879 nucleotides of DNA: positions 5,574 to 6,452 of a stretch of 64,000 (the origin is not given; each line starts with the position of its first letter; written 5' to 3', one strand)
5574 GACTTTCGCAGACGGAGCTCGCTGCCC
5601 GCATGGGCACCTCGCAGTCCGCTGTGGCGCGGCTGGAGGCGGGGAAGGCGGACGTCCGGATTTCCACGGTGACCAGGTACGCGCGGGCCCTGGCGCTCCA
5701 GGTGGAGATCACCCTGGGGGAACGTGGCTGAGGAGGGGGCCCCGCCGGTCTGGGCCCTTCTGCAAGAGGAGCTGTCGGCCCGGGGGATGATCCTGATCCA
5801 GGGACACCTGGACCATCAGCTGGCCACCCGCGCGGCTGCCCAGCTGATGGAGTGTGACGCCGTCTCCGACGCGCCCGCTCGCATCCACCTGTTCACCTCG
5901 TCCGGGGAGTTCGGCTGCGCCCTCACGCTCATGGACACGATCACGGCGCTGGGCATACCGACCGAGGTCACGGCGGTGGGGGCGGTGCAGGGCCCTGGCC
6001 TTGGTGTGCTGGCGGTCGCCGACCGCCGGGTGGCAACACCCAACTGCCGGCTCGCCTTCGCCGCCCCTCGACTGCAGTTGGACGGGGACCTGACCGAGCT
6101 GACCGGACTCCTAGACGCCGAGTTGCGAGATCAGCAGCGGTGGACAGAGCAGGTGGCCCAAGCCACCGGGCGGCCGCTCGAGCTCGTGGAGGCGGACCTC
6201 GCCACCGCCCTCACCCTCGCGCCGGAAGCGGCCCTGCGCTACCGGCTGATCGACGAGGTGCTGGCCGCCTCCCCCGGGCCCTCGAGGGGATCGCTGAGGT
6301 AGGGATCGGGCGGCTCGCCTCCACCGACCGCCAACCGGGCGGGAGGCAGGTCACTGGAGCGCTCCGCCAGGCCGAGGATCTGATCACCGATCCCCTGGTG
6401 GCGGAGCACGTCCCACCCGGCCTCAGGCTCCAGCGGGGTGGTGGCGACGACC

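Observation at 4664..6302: Active clpP divergent from a ClgR-like regulator co-transcribed with a triad-less ClpP paralog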

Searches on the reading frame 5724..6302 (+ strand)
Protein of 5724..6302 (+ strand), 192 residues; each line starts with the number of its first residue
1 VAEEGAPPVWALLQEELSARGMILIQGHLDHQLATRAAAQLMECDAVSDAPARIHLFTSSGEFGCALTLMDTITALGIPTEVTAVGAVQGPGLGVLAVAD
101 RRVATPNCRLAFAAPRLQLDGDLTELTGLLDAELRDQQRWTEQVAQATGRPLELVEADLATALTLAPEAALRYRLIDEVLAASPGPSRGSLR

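Call 3: search_protein_families(library=pfam, proteins=[window:5724-6302:+], max_evalue=0.1)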
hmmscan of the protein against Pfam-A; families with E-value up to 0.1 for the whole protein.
window:5724-6302:+ (192 aa): 1 family
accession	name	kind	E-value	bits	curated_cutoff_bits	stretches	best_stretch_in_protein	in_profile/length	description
PF00574.28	CLP_protease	-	1.3e-13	51.7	20.2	1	13-181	9-180/182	Clp protease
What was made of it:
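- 5724..6302 (+): Catalytically dead ClpP-fold protein (192 aa, GTG start overlapping the xre stop by 8 nt). Triad positions are Gly90/Ala113/Ala162. The handle helix is kept and the N-terminal axial hairpin is missing. PF00574 51.7 bits (call 3).
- On ClpP peptidase (MEROPS S14, Pfam PF00574): 51.7 bits against a cut-off of 20.2 (call 3).
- Checked: PF00574 scores 51.7 bits against a cut-off of 20.2, E = 1.3e-13 (call 3).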

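Call 4: search_protein_families(library=ncbifam, proteins=[window:5724-6302:+], max_evalue=0.1)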
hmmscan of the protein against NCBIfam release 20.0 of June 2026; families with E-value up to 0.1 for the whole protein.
window:5724-6302:+ (192 aa): 12 families
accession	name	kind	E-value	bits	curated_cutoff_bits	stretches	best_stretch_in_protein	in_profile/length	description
NF009205.0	PRK12553.1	subfamily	5.7e-15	55.5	228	1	16-181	33-203/211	ATP-dependent Clp protease proteolytic subunit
NF001368.0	PRK00277.1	subfamily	4.2e-11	43.1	249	1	20-182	32-197/203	ATP-dependent Clp protease proteolytic subunit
TIGR00493.1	clpP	equivalog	3e-08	33.6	308.6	1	21-181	28-191/192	ATP-dependent Clp endopeptidase proteolytic subunit ClpP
NF011090.0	PRK14513.1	equivalog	4.6e-08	33.2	347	1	22-181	29-191/201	ATP-dependent Clp protease proteolytic subunit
NF009204.0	PRK12552.1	equivalog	7.8e-08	32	263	1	66-182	96-214/225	ATP-dependent Clp protease proteolytic subunit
NF009203.0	PRK12551.1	equivalog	9.8e-06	25.4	359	1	22-184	27-192/196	ATP-dependent Clp protease proteolytic subunit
NF011089.0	PRK14512.1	equivalog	1.1e-05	25.3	251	1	12-180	21-191/200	ATP-dependent Clp protease proteolytic subunit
NF005879.0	PRK07827.1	equivalog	0.0014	17.9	283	1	67-184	92-206/261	enoyl-CoA hydratase family protein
NF011091.0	PRK14514.1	equivalog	0.0032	17.1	361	1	22-181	56-218/221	ATP-dependent Clp endopeptidase proteolytic subunit ClpP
NF042431.2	EnCoAhydt_DpgB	equivalog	0.0067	16.4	140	1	76-113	67-104/206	enoyl-CoA-hydratase DpgB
NF004796.0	PRK06144.1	subfamily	0.035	13.6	272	1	69-112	94-137/262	enoyl-CoA hydratase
TIGR02440.1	FadJ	equivalog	0.075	11.3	968.45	1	13-119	41-138/699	fatty acid oxidation complex subunit alpha FadJ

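Call 6: find_homologous_proteins(query=window:5724-6299:+, max_evalue=0.001)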
Query window:5724-6299:+ (192 aa): 9 proteins with E <= 0.001 among 2173 candidates.
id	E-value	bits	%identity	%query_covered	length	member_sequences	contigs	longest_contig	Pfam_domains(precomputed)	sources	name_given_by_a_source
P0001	4.6e-114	396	99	100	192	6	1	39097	PF00574.29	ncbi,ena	-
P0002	3.1e-89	315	81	100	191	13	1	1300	PF00574.29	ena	-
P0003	2.7e-85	303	82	93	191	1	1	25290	PF00574.29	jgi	jgi:ATP-dependent Clp protease protease subunit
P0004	2.8e-85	303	82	93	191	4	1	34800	PF00574.29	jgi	jgi:ATP-dependent Clp protease protease subunit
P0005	3.4e-80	286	75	99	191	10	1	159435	PF00574.29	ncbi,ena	-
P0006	9.9e-78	278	72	100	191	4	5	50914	PF00574.29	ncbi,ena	-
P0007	3.0e-77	276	72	98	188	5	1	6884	PF00574.29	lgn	-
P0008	1.2e-73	265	70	100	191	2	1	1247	PF00574.29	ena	-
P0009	3.5e-48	182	61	96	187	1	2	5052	-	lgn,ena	-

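Call 7: search_solved_structures(query=window:5724-6299:+, max_evalue=0.01, show_alignments=3)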
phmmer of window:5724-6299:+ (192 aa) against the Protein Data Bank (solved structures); distinct sequences matched with E-value up to 0.01: 99 (the best 60 are shown).
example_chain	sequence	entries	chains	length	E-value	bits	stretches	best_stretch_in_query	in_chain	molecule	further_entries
29hb_A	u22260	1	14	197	7.8e-13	51.8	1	21-183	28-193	ATP-dependent Clp protease proteolytic subunit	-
6cfd_A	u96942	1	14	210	5.6e-12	49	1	21-183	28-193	ATP-dependent Clp protease proteolytic subunit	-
6hwm_A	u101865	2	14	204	2.4e-11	47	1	22-181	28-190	ATP-dependent Clp protease proteolytic subunit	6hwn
4jcq_A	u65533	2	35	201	2.9e-11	46.7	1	12-185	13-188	ATP-dependent Clp protease proteolytic subunit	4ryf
4jcr_A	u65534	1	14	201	2.9e-11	46.7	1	12-185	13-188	ATP-dependent Clp protease proteolytic subunit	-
6sfx_A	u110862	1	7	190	3.7e-11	46.4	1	13-181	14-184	ATP-dependent Clp protease proteolytic subunit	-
6pbu_A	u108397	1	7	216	5.3e-09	39.3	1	14-183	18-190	ATP-dependent Clp protease proteolytic subunit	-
8r05_A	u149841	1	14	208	6.1e-09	39.1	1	20-180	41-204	ATP-dependent Clp protease proteolytic subunit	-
3kti_A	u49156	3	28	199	6.4e-09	39.1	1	22-181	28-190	ATP-dependent Clp protease proteolytic subunit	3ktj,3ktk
7fep_A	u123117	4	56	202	6.6e-09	39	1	22-182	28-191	ATP-dependent Clp protease proteolytic subunit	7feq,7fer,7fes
3tt6_A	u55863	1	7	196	6.7e-09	39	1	22-181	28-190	ATP-dependent Clp protease proteolytic subunit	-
3tt7_A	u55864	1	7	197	6.8e-09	39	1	22-181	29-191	ATP-dependent Clp protease proteolytic subunit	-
3ktg_A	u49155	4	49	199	9.6e-09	38.5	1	22-181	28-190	ATP-dependent Clp protease proteolytic subunit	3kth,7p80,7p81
7eko_B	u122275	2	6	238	1.8e-08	37.6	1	17-181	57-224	ATP-dependent Clp protease proteolytic subunit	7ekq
4emp_V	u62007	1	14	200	2.6e-08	37.1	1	21-181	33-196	ATP-dependent Clp protease proteolytic subunit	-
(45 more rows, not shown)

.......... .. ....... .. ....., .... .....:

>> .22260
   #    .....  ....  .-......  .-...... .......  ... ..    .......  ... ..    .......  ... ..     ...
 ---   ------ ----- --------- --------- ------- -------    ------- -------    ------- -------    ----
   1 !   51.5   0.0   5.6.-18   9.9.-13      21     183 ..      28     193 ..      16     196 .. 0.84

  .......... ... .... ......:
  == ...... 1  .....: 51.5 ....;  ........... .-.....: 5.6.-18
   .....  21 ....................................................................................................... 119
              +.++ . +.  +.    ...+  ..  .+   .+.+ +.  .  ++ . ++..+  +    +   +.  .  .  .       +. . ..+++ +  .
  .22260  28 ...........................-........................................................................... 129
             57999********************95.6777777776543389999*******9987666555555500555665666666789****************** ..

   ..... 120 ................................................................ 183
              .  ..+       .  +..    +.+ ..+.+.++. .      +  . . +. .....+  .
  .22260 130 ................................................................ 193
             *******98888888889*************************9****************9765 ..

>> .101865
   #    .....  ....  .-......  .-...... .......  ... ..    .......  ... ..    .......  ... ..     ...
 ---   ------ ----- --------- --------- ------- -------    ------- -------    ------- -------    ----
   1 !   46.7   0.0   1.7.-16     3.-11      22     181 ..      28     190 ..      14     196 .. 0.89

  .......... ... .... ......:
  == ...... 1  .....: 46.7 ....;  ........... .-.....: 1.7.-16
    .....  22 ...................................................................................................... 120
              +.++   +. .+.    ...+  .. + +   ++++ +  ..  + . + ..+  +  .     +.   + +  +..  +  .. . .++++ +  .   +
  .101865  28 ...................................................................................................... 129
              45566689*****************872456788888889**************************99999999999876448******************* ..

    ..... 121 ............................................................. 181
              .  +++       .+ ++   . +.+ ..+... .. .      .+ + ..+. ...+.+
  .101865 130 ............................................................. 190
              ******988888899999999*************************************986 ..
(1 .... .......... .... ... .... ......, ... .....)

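Call 9: find_encoding_contigs(protein=P0005, flank=8000, max_places=3)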
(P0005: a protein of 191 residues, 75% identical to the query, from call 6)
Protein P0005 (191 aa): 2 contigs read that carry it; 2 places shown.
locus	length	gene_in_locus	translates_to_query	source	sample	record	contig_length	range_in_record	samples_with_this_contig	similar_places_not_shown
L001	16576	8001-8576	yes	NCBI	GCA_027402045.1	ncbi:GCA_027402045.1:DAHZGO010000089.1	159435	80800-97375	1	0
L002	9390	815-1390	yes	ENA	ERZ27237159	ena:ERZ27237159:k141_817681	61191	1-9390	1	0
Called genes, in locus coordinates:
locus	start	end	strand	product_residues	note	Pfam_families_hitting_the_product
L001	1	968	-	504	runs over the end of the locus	PF00989:PAS (faint), PF13188:PAS_8 (faint), PF07730:HisKA_3, PF02518:HATPase_c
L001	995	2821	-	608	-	PF00037:Fer4 (weak), PF13237:Fer4_10, PF14697:Fer4_21, PF14691:Fer4_20, PF01266:DAO, PF07992:Pyr_redox_2, PF13450:NAD_binding_8, PF00070:Pyr_redox, +12 more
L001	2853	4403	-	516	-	PF12801:Fer4_5 (weak)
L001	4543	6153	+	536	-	PF01590:GAF, PF13185:GAF_2, PF07730:HisKA_3, PF02518:HATPase_c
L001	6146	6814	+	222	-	PF00072:Response_reg, PF00196:GerE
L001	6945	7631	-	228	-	PF00574:CLP_protease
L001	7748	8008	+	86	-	PF13560:HTH_31, PF01381:HTH_3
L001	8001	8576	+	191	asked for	PF00574:CLP_protease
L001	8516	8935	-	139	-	-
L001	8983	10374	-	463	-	-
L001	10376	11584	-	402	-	PF00033:Cytochrome_B, PF13631:Cytochrom_B_N_2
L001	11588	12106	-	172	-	PF00355:Rieske (weak)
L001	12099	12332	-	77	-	-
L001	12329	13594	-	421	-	PF01654:Cyt_bd_oxida_I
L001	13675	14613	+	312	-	-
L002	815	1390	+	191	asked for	PF00574:CLP_protease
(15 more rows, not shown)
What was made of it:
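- On Type II toxin-antitoxin module: Chromosomal context is syntenic (call 9).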

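Call 12: find_related_loci(query=A2, collection=genome_contigs, flank=6000)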
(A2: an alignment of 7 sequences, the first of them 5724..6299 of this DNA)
Query A2 (192 aa) in genome_contigs; peptide patterns used: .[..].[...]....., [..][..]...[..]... (x = any residue, [..] = any of these).
65 stretches matched a pattern; 10 encode a relative of the query (tblastn E <= 1e-3); 10 distinct loci.
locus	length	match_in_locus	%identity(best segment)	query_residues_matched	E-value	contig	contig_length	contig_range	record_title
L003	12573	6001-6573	82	1-192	9e-99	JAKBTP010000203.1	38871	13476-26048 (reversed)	MAG: bacterium isolate MAS3.bin20 NODE_1864_length_38871_cov_24.869141, whole genome shotgun sequence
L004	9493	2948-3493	76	1-182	3e-87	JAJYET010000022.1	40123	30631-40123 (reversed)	MAG: bacterium isolate DBS1-1.bin61 NODE_1491_length_40123_cov_5.674017, whole genome shotgun sequence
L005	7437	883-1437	74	7-192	2e-83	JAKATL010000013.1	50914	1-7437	MAG: bacterium isolate YP2.bin62 NODE_662_length_50914_cov_9.544234, whole genome shotgun sequence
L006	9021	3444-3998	72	7-192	8e-82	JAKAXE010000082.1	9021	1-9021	MAG: bacterium isolate YP5.bin5 NODE_1623_length_9021_cov_4.558579, whole genome shotgun sequence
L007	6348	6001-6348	74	1-116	2e-51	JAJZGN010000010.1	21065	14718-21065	MAG: bacterium isolate LL4.bin70 NODE_2281_length_21065_cov_1.702980, whole genome shotgun sequence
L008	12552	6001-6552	44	5-188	2e-38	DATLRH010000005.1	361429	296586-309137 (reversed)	MAG TPA_asm: Candidatus Dormiibacterota bacterium isolate SMAG_U13899 k141_658968, whole genome shotgun sequence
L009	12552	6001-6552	44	5-188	2e-38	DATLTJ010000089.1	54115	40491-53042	MAG TPA_asm: Candidatus Acidiferrales bacterium isolate SMAG_U13953 k141_1434671, whole genome shotgun sequence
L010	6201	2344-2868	41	5-179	6e-33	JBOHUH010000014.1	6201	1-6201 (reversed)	MAG: Candidatus Dormibacteria bacterium isolate TC-S_metawrap_bin.139 k127_1525478, whole genome shotgun sequence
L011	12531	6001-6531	40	7-183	5e-31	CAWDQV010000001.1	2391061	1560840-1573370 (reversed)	MAG: Candidatus Dormibacteraeota bacterium isolate MFD03399.bin.2.21 genome assembly, contig: contig_16369, whole genome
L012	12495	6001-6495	30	15-179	1e-11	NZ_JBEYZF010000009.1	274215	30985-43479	Nonomuraea sp. NPDC046570 NPDC046570_98_E2.ctg-0009, whole genome shotgun sequence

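Call 17: search_protein_representatives(alignment_id=A2)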
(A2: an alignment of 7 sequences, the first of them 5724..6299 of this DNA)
Query: 7 sequences, 191 profile positions. Proteins with E-value up to 0.001 (for the whole library): 764; up to 1e-10: 216; up to 1e-30: 4. The best 150 are listed.
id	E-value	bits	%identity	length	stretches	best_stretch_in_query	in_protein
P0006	3.5e-108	375.9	-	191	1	1-191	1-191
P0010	2.4e-43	164.5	-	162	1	1-157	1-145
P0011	3.1e-31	124.9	-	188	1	11-181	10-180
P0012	7.0e-31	123.8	-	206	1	4-181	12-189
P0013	1.7e-30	122.5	-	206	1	11-188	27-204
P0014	3.2e-30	121.6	-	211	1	12-181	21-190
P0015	1.7e-28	116.0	-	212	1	13-185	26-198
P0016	5.3e-28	114.4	-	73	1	122-191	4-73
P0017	7.8e-28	113.8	-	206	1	13-179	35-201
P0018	2.2e-27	112.3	-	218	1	5-181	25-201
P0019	3.9e-27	111.5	-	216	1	8-183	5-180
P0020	4.5e-27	111.3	-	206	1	12-183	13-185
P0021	8.9e-27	110.4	-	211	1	11-187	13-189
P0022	2.3e-26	109.0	-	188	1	21-182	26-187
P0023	3.3e-26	108.6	-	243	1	7-185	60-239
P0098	1.2e-16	77.3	-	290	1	9-178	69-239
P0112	1.5e-15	73.8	-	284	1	15-128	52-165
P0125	1.1e-14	71.0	-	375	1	5-156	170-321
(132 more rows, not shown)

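Call 20: list_cluster_members(proteins=[P0011, P0012, P0013, P0014, P0015, P0018, P0023, P0098, P0112, P0125])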
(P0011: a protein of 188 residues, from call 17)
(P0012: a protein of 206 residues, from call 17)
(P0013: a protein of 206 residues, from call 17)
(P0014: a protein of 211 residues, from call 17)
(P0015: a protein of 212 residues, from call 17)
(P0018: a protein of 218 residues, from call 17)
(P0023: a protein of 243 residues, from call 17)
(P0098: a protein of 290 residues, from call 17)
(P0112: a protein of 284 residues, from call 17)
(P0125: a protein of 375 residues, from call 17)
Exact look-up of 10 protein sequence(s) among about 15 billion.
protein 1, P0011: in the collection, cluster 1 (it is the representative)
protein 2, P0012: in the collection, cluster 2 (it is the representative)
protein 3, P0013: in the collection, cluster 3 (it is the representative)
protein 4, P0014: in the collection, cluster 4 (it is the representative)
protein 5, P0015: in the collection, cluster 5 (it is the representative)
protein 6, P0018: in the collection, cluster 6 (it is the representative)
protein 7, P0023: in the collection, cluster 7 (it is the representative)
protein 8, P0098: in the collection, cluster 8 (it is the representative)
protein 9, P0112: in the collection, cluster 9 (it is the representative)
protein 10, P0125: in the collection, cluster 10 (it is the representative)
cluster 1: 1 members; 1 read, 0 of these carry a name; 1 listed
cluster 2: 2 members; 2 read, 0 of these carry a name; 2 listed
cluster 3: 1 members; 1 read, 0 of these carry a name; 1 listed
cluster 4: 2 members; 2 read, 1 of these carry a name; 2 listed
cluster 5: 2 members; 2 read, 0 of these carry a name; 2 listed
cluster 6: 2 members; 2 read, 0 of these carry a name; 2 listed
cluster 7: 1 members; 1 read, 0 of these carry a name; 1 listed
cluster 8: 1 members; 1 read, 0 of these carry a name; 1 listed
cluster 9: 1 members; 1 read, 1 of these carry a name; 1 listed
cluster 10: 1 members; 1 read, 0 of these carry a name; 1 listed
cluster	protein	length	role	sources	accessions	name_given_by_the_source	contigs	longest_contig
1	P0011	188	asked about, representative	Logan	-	-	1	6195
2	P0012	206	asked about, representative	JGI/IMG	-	-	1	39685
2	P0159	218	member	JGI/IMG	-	-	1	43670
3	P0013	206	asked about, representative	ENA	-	-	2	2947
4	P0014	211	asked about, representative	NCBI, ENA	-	-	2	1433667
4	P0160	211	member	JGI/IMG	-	ATP-dependent Clp protease protease subunit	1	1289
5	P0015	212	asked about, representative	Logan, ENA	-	-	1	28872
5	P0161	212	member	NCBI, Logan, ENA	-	-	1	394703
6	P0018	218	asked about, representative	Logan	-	-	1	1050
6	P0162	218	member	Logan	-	-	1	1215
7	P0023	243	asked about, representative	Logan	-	-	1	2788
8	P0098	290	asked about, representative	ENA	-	-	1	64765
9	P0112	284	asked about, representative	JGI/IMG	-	ATP-dependent Clp protease protease subunit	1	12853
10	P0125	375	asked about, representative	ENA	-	-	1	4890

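Call 21: find_encoding_contigs(protein=P0014, flank=5000, max_places=2)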
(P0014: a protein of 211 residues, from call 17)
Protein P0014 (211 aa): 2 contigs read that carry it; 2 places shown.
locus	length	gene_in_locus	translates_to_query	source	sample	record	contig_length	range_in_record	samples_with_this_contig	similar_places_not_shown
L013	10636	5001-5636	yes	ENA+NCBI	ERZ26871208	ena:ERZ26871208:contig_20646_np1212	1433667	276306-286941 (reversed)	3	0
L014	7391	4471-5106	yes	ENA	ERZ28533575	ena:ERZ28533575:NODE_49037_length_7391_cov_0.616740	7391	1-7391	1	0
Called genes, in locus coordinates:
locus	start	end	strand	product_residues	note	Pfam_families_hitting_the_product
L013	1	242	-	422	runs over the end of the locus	PF00999:Na_H_Exchanger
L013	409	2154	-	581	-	PF09900:DUF2127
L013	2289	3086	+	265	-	PF13489:Methyltransf_23 (weak), PF08003:Methyltransf_9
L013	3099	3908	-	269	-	PF00378:ECH_1, PF16113:ECH_2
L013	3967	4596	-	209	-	PF00574:CLP_protease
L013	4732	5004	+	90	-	PF13744:HTH_37 (faint), PF13560:HTH_31, PF13443:HTH_26 (weak), PF01381:HTH_3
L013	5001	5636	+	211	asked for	PF00574:CLP_protease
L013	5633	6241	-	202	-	PF00186:DHFR_1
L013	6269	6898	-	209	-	PF00440:TetR_N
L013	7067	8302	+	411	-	PF00067:p450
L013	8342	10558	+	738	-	PF02771:Acyl-CoA_dh_N, PF00441:Acyl-CoA_dh_1, PF02771:Acyl-CoA_dh_N, PF02770:Acyl-CoA_dh_M, PF00441:Acyl-CoA_dh_1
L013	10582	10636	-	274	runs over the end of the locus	PF11716:MDMPI_N, PF12867:DinB_2, PF07398:MDMPI_C (weak)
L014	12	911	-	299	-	PF09900:DUF2127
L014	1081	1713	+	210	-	-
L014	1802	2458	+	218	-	PF08003:Methyltransf_9 (faint), PF08241:Methyltransf_11 (faint)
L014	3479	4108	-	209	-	PF00574:CLP_protease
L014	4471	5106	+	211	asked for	PF00574:CLP_protease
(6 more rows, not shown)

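Call 22: find_encoding_contigs(protein=P0015, flank=5000, max_places=2)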
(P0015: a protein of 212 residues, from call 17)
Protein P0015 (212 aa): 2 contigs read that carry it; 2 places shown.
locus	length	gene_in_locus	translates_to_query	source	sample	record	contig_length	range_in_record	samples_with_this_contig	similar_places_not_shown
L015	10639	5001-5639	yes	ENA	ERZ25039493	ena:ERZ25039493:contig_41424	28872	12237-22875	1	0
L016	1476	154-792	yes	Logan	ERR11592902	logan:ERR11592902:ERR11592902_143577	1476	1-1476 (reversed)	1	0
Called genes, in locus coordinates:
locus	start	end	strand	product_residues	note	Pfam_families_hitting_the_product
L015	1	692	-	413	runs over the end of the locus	PF04909:Amidohydro_2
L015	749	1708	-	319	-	PF04909:Amidohydro_2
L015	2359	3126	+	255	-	PF00392:GntR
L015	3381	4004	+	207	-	-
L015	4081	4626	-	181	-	PF00574:CLP_protease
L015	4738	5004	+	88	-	PF13560:HTH_31, PF01381:HTH_3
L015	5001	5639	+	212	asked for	PF00574:CLP_protease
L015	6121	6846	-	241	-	PF01323:DSBA, PF13462:Thioredoxin_4 (faint)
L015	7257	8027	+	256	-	-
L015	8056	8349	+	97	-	-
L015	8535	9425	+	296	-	-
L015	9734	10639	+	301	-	PF01757:Acyl_transf_3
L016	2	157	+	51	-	?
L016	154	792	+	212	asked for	PF00574:CLP_protease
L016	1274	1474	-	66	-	?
